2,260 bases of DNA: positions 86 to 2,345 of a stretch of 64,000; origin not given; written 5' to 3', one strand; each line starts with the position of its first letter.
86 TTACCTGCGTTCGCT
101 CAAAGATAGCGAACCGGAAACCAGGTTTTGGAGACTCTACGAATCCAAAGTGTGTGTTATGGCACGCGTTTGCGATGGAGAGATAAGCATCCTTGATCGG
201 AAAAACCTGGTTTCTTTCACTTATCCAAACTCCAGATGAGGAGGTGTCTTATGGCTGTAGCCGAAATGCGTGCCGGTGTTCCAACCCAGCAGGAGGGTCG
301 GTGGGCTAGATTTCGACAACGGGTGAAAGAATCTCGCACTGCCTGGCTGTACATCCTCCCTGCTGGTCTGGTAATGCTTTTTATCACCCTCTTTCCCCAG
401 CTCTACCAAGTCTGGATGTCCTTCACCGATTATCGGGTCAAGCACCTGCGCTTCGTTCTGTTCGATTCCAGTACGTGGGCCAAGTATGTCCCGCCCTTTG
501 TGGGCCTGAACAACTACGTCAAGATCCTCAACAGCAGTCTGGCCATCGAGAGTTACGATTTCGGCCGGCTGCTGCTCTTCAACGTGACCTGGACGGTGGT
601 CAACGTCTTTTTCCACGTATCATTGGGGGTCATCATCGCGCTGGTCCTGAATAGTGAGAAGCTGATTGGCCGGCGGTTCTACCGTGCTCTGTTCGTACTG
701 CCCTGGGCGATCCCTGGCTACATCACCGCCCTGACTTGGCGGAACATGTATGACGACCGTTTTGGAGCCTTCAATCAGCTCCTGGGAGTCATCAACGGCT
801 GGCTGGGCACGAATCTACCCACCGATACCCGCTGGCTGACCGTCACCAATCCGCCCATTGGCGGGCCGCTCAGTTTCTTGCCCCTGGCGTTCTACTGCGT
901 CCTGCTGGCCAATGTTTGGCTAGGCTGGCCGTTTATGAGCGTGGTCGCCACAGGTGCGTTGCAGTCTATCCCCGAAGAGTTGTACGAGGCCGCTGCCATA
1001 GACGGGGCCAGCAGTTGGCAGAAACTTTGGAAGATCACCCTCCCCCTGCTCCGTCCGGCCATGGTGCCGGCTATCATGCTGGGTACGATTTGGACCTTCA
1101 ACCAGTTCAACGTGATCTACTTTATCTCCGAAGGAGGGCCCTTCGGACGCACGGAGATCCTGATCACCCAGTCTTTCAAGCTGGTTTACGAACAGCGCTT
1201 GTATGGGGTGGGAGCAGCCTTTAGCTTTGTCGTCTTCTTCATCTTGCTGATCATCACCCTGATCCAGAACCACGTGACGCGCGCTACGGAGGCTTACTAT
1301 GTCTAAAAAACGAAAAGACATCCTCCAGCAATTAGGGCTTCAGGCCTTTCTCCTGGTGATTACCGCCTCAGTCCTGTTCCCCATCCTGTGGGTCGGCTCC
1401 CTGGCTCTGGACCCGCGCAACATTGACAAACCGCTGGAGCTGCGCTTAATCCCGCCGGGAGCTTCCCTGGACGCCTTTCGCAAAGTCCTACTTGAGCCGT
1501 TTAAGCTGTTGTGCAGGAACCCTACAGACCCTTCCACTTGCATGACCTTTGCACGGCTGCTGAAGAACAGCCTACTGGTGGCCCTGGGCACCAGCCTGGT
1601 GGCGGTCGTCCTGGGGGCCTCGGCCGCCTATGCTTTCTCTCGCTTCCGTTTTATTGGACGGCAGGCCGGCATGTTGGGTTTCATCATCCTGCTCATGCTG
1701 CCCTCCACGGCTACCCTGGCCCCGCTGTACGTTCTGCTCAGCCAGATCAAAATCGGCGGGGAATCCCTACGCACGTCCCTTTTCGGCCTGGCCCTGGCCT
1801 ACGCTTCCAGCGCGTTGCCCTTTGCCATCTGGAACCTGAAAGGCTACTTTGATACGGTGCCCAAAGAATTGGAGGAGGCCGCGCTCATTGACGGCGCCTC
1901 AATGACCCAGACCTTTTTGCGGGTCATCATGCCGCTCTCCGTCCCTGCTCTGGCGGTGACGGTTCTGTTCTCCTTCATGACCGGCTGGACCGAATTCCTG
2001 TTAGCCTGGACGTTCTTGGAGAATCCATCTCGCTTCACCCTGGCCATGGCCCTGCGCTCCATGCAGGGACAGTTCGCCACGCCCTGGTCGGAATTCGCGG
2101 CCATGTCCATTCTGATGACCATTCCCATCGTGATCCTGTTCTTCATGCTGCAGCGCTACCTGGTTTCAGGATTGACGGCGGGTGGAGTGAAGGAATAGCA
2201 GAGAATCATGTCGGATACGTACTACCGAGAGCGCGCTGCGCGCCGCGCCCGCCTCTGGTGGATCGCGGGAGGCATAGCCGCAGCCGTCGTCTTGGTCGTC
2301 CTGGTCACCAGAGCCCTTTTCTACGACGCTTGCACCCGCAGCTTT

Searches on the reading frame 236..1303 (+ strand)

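Call 32: search_protein_families(library=pfam, proteins=[window:236-1303:+], max_evalue=0.00001)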
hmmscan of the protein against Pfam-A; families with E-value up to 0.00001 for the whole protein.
window:236-1303:+ (356 aa): 1 family
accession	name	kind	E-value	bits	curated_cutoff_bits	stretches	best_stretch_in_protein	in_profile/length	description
PF00528.27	BPD_transp_1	-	1.3e-18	67.8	26.4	1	129-350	3-181/184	Binding-protein-dependent transport system inner membrane component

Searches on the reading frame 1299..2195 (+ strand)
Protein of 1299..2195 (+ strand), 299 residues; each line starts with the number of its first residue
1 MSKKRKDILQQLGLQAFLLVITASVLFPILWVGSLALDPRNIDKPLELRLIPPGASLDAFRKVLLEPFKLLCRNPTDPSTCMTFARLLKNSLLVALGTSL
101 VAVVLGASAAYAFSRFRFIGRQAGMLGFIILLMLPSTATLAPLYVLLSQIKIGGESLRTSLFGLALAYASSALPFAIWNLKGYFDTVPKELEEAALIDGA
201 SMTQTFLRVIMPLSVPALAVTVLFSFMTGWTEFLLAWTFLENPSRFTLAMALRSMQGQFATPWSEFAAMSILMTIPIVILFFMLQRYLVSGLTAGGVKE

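Call 32: search_protein_families(library=pfam, proteins=[window:1299-2195:+], max_evalue=0.00001)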
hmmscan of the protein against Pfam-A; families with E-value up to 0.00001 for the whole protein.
window:1299-2195:+ (299 aa): 1 family
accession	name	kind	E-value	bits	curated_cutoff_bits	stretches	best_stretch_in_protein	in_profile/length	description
PF00528.27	BPD_transp_1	-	1.3e-20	74.4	26.4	1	102-291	1-181/184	Binding-protein-dependent transport system inner membrane component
